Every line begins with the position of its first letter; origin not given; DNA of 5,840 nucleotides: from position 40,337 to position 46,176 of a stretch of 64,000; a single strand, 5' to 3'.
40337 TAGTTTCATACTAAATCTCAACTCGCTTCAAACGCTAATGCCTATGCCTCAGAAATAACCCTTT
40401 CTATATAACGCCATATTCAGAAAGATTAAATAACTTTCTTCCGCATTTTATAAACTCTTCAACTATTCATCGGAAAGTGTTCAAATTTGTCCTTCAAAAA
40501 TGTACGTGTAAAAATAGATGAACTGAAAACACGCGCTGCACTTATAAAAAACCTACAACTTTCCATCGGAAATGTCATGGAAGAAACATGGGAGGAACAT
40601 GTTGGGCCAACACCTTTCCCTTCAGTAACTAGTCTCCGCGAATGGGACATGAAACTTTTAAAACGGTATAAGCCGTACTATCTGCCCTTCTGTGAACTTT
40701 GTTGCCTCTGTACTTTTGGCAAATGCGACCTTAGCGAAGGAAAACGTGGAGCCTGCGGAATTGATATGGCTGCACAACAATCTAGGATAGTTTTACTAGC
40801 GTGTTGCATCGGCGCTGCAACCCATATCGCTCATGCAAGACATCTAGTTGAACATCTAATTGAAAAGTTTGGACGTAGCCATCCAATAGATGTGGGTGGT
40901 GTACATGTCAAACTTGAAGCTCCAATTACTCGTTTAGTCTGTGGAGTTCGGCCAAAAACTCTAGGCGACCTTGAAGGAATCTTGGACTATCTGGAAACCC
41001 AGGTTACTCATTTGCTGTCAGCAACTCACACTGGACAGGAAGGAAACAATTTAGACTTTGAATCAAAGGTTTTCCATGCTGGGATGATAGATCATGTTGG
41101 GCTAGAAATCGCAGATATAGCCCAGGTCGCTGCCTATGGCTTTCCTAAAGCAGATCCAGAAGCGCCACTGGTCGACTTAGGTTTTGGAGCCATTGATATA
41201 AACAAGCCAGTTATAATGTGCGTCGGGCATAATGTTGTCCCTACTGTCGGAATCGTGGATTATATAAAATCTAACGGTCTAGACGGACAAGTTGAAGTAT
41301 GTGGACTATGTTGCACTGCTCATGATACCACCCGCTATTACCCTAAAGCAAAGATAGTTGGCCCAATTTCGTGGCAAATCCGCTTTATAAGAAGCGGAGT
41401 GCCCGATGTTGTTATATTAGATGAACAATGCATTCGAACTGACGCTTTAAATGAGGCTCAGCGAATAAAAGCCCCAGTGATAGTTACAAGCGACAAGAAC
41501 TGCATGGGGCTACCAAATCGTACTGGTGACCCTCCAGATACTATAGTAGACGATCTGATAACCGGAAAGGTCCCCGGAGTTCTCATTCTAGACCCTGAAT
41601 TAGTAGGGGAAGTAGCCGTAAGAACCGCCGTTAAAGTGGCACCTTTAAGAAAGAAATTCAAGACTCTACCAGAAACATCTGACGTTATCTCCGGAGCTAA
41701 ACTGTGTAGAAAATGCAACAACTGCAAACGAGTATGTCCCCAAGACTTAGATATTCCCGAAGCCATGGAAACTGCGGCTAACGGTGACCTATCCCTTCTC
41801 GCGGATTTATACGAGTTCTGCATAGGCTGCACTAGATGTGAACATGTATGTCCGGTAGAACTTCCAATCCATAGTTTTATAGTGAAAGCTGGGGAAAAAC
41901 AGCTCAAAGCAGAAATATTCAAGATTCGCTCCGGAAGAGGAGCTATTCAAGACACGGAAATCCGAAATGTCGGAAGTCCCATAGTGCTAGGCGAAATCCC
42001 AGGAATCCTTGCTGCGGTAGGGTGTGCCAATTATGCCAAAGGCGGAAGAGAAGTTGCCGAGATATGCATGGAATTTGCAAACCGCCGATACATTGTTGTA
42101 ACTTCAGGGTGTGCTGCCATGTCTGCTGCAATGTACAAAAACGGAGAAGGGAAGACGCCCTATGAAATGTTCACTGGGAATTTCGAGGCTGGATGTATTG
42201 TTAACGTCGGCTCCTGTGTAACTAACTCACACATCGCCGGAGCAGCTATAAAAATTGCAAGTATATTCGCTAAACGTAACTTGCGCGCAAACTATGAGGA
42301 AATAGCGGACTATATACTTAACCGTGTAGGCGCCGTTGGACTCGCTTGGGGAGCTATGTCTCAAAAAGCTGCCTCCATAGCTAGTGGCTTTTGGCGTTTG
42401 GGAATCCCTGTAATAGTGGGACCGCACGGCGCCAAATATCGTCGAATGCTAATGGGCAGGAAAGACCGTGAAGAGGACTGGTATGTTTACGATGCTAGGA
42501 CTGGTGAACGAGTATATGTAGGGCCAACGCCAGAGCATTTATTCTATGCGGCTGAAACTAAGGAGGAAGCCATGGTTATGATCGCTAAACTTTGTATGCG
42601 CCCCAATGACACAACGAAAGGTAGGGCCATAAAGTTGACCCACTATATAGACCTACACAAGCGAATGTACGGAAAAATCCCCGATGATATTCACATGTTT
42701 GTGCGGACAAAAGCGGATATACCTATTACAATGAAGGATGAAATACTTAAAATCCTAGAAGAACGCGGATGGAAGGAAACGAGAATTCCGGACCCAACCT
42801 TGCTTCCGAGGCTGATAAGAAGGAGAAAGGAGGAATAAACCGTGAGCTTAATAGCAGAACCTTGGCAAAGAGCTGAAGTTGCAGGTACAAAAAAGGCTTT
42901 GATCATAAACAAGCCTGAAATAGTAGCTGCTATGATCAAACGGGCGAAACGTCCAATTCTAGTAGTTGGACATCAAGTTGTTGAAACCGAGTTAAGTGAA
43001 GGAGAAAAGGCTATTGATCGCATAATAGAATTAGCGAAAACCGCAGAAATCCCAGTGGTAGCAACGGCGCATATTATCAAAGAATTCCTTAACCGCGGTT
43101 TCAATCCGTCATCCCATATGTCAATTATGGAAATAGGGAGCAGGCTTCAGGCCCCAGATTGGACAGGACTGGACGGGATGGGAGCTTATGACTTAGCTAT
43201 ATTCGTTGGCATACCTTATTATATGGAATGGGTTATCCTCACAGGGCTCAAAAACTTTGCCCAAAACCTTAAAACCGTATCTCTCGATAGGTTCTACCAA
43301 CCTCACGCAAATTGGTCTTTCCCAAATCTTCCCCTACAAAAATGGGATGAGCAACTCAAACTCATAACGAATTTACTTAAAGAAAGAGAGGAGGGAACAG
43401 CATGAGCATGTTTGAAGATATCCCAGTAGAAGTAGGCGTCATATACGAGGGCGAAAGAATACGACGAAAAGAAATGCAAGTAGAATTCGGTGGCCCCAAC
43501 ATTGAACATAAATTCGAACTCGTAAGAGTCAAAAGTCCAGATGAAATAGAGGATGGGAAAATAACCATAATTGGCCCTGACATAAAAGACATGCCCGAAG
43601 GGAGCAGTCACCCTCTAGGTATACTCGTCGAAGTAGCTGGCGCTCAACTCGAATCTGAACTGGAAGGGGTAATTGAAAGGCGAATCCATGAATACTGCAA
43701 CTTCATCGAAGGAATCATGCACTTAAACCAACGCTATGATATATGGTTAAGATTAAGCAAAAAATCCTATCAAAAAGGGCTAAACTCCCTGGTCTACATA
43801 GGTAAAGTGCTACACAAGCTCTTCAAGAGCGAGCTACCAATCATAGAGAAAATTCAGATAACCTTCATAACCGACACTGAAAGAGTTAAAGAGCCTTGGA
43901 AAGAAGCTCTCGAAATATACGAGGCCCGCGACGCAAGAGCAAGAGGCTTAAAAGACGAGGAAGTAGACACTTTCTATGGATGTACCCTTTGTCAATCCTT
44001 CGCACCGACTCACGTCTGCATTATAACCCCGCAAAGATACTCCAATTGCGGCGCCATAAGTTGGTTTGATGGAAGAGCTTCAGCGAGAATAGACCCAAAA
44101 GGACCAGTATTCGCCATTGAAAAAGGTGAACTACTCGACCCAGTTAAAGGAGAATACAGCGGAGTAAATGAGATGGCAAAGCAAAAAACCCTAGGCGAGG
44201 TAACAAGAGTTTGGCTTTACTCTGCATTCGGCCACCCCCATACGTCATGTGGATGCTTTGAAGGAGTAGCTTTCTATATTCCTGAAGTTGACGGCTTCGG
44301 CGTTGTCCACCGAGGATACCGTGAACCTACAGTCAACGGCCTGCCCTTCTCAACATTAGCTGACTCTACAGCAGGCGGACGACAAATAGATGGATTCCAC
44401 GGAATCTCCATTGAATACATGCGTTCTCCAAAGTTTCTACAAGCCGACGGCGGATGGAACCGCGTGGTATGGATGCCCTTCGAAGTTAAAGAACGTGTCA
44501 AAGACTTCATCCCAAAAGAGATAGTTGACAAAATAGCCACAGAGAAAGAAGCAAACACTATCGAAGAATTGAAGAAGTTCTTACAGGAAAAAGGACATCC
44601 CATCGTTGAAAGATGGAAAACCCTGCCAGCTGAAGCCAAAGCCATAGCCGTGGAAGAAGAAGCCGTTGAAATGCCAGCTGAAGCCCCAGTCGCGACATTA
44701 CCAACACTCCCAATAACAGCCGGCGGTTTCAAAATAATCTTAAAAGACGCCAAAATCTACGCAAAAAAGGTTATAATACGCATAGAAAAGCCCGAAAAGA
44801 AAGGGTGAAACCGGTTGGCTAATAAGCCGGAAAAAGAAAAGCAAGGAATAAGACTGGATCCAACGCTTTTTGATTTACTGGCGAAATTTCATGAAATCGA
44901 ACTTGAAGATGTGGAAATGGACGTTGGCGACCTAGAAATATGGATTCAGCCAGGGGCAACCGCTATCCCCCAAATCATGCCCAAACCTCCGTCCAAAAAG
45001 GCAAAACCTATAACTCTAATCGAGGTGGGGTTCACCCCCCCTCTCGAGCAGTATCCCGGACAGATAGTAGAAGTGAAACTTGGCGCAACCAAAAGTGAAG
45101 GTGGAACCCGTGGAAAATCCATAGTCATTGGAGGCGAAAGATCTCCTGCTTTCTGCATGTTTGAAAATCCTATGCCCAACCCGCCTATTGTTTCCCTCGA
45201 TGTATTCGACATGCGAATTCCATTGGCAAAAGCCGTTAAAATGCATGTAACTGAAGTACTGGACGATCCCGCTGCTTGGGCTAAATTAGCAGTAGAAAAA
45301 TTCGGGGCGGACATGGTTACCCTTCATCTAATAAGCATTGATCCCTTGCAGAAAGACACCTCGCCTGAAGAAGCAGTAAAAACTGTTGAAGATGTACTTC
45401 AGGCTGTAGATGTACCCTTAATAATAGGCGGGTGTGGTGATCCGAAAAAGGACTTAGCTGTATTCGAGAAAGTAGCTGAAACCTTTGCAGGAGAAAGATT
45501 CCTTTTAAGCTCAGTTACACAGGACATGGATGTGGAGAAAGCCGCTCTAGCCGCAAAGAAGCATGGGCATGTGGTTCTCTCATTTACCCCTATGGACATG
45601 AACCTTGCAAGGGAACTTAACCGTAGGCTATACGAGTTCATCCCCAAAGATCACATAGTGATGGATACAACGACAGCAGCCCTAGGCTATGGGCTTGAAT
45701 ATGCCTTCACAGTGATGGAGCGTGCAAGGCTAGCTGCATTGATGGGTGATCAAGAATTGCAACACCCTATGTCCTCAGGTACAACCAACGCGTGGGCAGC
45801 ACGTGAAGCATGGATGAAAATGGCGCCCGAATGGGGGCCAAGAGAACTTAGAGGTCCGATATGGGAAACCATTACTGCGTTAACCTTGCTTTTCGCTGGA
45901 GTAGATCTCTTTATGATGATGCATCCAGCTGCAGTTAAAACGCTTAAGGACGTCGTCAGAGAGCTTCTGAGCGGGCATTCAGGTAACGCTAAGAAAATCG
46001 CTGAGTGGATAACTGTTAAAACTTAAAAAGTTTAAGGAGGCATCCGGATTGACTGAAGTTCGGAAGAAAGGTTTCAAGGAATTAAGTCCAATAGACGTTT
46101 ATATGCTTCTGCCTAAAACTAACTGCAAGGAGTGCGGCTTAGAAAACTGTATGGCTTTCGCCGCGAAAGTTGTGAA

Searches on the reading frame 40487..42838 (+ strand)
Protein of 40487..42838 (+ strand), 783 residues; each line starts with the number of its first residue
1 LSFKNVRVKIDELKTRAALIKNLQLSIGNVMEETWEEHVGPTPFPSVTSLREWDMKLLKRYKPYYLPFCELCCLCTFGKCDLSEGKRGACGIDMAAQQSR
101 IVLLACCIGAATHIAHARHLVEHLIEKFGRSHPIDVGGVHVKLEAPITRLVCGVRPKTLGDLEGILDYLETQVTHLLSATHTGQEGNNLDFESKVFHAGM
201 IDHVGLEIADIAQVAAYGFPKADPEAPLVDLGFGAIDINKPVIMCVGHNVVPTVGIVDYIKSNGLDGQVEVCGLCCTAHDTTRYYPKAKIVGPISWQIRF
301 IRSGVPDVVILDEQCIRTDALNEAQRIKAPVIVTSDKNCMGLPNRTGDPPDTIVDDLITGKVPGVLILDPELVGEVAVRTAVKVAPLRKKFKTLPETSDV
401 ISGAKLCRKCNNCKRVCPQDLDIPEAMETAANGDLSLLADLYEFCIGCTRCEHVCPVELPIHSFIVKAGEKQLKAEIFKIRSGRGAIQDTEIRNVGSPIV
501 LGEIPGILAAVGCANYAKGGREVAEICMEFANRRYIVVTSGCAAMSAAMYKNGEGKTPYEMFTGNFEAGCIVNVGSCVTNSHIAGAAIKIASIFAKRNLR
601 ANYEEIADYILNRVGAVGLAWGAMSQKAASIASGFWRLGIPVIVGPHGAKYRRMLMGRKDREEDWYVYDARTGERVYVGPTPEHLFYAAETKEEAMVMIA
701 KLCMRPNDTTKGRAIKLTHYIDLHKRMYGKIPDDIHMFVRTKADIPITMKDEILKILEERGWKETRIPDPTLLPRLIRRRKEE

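Call 47: search_protein_families(library=pfam, proteins=[window:40487-42838:+], max_evalue=0.001)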
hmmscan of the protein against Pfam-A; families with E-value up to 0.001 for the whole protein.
window:40487-42838:+ (783 aa): 7 families
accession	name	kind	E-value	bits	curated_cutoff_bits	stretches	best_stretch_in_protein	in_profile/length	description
PF03063.25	Prismane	-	9.2e-59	199.9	27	2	158-652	128-486/513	Prismane/CO dehydrogenase family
PF13187.11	Fer4_9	-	9.4e-07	29.2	27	1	407-457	2-49/52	4Fe-4S dicluster domain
PF13237.11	Fer4_10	-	3.3e-06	27.4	25.5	1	403-456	5-53/53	4Fe-4S dicluster domain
PF14691.11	Fer4_20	-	5.6e-06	26.6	25.8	0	396-436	13-55/113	Dihydroprymidine dehydrogenase domain II, 4Fe-4S cluster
PF12838.12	Fer4_7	-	1.5e-05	25.8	27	1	407-458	2-51/52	4Fe-4S dicluster domain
PF13183.11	Fer4_8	-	8.6e-05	23.4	27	0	394-420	41-67/68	4Fe-4S dicluster domain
PF14697.11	Fer4_21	-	0.00032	21.2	35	1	406-458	7-54/59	4Fe-4S dicluster domain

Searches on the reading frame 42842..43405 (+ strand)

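Call 47: search_protein_families(library=pfam, proteins=[window:42842-43405:+], max_evalue=0.001)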
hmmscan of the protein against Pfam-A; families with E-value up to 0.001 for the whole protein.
window:42842-43405:+ (187 aa): 2 families
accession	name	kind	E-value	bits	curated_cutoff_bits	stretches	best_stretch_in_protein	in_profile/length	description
PF02552.22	CO_dh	-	7.5e-34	117.4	21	1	6-167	6-157/168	CO dehydrogenase beta subunit/acetyl-CoA synthase epsilon subunit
PF00205.28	TPP_enzyme_M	-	6.8e-06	26.3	30.4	1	28-77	4-47/137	Thiamine pyrophosphate enzyme, central domain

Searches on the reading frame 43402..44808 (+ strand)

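Call 47: search_protein_families(library=pfam, proteins=[window:43402-44808:+], max_evalue=0.001)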
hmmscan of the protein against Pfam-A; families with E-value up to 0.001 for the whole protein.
window:43402-44808:+ (468 aa): 2 families
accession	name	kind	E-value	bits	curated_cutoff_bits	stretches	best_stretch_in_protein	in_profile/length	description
PF19436.4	ACS_CODH_B_C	-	1e-81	274.5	25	1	173-403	1-240/245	ACS/CODH beta subunit C-terminal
PF03598.20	CdhC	-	8.5e-65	217.8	24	1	7-162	1-155/155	CO dehydrogenase/acetyl-CoA synthase complex beta subunit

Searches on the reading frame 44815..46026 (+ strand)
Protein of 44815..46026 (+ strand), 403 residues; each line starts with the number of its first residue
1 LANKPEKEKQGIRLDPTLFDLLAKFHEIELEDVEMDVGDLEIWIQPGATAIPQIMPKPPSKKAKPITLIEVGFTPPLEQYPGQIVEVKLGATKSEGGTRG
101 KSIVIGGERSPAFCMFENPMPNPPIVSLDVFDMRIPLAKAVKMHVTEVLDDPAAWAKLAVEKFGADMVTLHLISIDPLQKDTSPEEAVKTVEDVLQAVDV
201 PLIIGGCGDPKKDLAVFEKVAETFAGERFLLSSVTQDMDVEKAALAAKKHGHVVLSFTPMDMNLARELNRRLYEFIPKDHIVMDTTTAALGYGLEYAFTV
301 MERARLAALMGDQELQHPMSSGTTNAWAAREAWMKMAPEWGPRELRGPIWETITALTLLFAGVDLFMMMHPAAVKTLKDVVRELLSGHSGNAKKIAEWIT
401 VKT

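Call 47: search_protein_families(library=pfam, proteins=[window:44815-46026:+], max_evalue=0.001)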
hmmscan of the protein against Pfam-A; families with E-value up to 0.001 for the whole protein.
window:44815-46026:+ (403 aa): 1 family
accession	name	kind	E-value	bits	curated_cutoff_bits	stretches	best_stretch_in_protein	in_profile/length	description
PF03599.22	CdhD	-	7.1e-63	213.1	24.8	1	86-334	1-227/387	CO dehydrogenase/acetyl-CoA synthase delta subunit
